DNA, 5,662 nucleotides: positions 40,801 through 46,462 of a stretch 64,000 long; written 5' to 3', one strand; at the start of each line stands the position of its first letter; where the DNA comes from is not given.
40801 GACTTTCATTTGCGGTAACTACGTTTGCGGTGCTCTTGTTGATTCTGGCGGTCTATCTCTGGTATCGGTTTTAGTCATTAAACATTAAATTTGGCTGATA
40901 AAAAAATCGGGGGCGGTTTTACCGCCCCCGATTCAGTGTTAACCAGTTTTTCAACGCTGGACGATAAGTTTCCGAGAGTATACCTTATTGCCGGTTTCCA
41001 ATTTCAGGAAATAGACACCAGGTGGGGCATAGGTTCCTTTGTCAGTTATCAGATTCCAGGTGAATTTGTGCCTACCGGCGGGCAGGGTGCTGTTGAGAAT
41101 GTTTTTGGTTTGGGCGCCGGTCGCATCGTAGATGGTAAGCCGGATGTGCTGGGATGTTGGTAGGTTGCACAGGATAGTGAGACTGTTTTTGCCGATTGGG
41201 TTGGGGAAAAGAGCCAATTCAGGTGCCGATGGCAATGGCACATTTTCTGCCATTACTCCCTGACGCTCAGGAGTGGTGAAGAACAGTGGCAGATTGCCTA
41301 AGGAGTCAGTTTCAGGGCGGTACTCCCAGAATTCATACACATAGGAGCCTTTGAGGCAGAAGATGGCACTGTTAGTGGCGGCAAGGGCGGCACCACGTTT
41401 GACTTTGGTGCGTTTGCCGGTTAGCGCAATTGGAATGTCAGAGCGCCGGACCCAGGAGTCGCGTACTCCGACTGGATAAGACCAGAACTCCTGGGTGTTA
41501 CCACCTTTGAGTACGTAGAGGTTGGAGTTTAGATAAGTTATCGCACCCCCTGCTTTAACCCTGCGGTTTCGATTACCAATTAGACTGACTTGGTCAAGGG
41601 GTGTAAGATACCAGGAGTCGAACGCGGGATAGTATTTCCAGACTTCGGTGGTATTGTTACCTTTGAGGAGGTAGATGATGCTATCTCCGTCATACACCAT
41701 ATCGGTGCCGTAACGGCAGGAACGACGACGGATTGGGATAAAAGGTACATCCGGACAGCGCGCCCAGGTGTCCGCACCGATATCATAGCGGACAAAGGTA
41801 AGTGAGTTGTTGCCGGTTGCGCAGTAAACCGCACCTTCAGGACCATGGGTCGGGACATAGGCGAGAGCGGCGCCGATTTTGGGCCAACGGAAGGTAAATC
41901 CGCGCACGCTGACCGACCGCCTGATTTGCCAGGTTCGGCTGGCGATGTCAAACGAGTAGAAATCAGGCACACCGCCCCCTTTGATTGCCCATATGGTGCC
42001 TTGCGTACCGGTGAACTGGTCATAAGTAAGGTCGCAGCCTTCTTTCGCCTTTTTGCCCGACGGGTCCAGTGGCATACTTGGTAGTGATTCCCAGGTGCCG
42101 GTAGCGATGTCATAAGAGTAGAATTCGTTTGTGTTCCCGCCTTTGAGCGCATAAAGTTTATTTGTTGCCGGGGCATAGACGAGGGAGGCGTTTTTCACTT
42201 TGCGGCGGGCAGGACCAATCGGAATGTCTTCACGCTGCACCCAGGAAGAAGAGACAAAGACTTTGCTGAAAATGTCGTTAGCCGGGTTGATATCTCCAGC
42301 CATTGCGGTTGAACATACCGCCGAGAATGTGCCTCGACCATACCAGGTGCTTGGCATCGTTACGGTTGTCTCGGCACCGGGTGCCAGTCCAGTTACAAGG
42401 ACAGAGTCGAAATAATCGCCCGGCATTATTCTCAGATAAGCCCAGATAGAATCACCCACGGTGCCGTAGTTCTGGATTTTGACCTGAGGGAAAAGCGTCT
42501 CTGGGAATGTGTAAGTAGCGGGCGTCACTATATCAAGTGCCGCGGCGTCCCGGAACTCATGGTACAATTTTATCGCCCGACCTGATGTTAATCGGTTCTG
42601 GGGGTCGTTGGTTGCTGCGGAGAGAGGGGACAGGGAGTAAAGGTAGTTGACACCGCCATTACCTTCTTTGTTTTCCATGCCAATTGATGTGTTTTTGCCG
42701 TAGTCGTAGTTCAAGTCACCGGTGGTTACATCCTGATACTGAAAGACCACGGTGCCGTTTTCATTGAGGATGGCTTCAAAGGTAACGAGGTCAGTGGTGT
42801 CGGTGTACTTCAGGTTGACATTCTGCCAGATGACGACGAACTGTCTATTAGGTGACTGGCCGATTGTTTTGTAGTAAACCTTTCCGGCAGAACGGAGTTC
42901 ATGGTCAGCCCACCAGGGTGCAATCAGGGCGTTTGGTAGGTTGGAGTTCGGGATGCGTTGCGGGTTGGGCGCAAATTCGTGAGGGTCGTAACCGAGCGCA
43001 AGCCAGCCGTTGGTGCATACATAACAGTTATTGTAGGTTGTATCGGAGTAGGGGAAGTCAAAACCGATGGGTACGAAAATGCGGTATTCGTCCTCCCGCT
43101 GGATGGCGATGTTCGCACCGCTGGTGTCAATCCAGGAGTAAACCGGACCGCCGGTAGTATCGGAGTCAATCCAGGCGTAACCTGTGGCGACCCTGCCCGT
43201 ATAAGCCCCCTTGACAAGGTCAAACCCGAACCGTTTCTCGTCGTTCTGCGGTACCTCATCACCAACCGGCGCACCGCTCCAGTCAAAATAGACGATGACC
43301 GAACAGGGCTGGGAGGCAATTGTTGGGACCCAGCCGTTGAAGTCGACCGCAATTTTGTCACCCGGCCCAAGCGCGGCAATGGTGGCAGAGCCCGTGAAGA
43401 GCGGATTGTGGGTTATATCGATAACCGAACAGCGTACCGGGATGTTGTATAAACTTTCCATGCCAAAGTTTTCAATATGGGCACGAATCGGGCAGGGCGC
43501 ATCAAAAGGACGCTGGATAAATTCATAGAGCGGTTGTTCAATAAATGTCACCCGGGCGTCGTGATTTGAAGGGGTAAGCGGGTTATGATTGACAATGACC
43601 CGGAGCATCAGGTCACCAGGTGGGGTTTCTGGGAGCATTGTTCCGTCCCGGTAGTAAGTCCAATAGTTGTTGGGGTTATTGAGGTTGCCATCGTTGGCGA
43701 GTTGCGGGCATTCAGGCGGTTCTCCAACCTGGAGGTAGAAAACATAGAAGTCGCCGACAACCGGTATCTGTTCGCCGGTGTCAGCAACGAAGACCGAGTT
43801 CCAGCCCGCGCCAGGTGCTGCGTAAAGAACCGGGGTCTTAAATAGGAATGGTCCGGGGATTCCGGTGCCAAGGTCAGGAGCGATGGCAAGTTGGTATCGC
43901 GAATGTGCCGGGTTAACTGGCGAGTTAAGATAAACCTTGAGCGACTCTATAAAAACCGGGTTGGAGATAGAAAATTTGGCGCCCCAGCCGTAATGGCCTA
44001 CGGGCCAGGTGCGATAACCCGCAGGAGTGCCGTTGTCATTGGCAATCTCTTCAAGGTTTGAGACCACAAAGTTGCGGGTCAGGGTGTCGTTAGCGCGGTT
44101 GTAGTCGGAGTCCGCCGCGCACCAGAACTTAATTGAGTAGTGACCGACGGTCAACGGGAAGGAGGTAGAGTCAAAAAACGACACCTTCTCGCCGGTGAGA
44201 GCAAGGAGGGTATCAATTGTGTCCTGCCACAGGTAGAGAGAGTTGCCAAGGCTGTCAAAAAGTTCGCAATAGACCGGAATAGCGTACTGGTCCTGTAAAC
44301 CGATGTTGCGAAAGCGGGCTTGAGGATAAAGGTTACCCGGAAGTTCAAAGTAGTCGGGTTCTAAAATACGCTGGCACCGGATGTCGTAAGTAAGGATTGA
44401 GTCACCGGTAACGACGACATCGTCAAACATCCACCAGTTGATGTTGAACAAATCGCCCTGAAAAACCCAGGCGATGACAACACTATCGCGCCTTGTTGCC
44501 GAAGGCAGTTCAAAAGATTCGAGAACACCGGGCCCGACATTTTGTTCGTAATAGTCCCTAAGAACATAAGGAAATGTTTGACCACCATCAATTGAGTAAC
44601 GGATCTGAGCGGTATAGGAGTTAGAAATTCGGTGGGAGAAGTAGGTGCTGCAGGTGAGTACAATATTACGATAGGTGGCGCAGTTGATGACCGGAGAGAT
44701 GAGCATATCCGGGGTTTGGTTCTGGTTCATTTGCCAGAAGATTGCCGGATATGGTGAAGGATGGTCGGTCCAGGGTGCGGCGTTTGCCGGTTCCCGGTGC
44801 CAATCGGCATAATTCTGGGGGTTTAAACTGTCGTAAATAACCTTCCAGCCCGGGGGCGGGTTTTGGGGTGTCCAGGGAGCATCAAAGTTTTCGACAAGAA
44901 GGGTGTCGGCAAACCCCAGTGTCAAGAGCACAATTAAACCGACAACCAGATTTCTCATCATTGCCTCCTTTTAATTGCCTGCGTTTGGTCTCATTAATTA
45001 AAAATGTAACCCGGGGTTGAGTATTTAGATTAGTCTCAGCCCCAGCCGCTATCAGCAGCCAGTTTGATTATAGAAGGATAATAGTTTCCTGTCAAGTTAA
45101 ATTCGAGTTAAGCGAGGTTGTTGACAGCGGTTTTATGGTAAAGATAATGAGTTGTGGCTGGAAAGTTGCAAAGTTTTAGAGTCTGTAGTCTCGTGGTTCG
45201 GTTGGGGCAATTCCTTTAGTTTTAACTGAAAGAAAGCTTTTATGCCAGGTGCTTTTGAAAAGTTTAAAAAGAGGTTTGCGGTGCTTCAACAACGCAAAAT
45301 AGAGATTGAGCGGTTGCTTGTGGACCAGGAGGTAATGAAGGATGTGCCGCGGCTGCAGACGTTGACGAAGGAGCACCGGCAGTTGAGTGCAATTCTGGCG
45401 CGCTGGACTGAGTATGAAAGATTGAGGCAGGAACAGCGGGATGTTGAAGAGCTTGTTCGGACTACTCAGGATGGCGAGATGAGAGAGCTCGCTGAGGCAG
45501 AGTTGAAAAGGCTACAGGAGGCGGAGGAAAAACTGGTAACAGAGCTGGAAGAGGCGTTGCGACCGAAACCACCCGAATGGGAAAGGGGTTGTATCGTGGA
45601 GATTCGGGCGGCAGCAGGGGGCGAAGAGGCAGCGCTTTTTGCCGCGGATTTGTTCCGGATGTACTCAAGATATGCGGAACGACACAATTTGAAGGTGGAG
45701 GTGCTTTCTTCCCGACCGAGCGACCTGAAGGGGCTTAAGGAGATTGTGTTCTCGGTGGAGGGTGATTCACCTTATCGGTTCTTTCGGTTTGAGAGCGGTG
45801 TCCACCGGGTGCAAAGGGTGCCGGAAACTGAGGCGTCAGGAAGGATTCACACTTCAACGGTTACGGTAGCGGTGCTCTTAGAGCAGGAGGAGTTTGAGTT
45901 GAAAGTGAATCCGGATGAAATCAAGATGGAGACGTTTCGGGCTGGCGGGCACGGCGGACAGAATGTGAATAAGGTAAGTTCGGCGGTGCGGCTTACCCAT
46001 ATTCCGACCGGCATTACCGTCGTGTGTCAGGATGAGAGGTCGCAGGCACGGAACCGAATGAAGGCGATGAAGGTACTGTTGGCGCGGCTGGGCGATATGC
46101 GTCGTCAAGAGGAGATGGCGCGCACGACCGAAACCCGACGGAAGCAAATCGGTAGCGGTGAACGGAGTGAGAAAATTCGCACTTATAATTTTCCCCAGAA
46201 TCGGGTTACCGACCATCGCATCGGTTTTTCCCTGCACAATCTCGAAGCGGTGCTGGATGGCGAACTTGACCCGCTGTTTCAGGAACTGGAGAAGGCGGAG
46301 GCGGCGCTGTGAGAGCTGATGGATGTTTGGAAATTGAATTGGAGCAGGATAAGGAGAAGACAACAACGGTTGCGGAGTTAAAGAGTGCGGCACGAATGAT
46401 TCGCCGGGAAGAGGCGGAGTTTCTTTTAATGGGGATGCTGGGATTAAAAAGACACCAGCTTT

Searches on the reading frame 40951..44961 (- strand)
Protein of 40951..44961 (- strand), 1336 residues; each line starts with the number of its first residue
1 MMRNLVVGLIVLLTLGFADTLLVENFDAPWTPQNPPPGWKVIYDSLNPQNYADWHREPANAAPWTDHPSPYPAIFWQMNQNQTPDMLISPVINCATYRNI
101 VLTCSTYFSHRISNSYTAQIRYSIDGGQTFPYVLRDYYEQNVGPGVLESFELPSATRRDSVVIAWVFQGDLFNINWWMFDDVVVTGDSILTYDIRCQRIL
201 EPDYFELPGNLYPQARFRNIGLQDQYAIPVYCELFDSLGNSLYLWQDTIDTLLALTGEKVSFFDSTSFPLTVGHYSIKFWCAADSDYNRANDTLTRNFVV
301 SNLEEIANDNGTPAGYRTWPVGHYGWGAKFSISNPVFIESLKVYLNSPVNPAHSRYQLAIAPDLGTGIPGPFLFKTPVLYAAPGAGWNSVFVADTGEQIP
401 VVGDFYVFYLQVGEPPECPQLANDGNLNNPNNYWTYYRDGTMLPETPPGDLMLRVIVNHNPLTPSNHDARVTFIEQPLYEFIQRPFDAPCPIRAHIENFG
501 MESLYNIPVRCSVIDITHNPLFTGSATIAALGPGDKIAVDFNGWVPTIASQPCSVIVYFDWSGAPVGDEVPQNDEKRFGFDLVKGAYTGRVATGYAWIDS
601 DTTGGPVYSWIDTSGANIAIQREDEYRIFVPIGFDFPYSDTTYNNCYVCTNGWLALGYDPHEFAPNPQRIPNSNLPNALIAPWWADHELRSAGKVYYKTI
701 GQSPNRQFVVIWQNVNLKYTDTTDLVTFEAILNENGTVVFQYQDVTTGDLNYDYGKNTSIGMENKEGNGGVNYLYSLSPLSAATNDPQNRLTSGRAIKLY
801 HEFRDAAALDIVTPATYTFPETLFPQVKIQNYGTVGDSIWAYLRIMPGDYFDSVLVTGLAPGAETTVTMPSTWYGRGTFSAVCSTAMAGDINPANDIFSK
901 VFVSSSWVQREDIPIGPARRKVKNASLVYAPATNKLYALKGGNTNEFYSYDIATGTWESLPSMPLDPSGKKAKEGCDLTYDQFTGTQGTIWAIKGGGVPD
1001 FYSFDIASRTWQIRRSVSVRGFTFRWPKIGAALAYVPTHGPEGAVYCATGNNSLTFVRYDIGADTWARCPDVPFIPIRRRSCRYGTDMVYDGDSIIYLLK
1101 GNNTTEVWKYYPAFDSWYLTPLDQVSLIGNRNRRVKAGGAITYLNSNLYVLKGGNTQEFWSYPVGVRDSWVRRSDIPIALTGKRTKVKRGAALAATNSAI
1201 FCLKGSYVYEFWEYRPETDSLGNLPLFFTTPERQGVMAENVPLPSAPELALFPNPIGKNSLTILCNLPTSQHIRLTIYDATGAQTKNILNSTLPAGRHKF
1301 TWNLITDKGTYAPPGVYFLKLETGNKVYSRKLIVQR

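Call 11: search_protein_families(library=pfam, proteins=[window:40951-44961:-], max_evalue=0.01)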
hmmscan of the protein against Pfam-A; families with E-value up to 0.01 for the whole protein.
window:40951-44961:- (1336 aa): 11 families
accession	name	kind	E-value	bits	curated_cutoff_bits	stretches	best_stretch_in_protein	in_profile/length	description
PF13964.12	Kelch_6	-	7.5e-09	35.7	25.3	1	933-964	11-47/50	Kelch motif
PF06119.19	NIDO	-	4.1e-07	30.6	25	1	645-699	2-52/186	Nidogen-like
PF13415.12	Kelch_3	-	2.9e-06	27.7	22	0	942-965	15-38/48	Galactose oxidase, central domain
PF18962.6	Por_Secre_tail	-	6e-06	26.9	27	1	1251-1334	1-75/75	Secretion system C-terminal sorting domain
PF13860.13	FlgD_ig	-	1.8e-05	25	27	1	1270-1323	22-75/79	FlgD Ig-like domain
PF01344.31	Kelch_1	-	2.6e-05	24.1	20.1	0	943-964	25-46/46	Kelch motif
PF07705.17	CARDB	-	0.00015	22.3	22.7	0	491-558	22-82/101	CARDB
PF24981.1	Beta-prop_ATRN-LZTR1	-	0.00041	20.1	50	0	1054-1158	15-119/289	Attractin/LZTR1 beta-propeller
PF13418.12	Kelch_4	-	0.00073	19.9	21.6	0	940-964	24-48/49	Galactose oxidase, central domain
PF21471.3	Reelin_subrepeat-B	-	0.0014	18.8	27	1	102-184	46-126/127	Reelin subrepeat B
PF24681.1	Kelch_KLHDC2_KLHL20_DRC7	-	0.003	17.3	50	0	940-1012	124-192/221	KLHDC2/KLHL20/DRC7 Kelch-repeats domain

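Call 12: search_protein_families(library=ncbifam, proteins=[window:40951-44961:-], max_evalue=0.01)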
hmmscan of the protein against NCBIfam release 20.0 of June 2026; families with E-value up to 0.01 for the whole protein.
window:40951-44961:- (1336 aa): 3 families
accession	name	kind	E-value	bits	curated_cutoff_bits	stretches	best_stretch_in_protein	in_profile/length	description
TIGR04183.1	Por_Secre_tail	domain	2.4e-10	40.2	23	1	1251-1335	1-72/72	T9SS type A sorting domain-containing protein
NF005176.1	PRK06655.1-1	equivalog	2.9e-06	27.4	230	1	1268-1326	94-152/197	flagellar hook assembly protein FlgD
NF033707.1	T9SS_sortase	equivalog_domain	0.0012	16.5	420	1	1248-1323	998-1077/1095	type IX secretion system sortase PorU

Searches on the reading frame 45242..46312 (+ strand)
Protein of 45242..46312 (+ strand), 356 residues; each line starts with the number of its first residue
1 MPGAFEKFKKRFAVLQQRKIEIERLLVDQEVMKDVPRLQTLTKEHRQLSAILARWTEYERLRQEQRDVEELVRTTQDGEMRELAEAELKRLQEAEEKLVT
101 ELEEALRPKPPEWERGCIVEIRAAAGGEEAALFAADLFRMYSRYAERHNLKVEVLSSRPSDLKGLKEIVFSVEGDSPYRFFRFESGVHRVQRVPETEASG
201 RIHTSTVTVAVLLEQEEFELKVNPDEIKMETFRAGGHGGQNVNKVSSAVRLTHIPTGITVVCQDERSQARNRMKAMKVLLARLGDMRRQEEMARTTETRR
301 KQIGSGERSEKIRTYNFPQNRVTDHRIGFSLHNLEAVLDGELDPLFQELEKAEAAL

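Call 11: search_protein_families(library=pfam, proteins=[window:45242-46312:+], max_evalue=0.01)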
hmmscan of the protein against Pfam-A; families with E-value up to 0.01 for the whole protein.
window:45242-46312:+ (356 aa): 2 families
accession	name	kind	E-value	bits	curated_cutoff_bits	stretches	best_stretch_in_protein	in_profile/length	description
PF03462.23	PCRF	-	1.4e-64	217.9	24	1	16-209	2-194/194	PCRF domain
PF00472.26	RF-1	-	8.4e-41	139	35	1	217-326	2-116/116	RF-1 domain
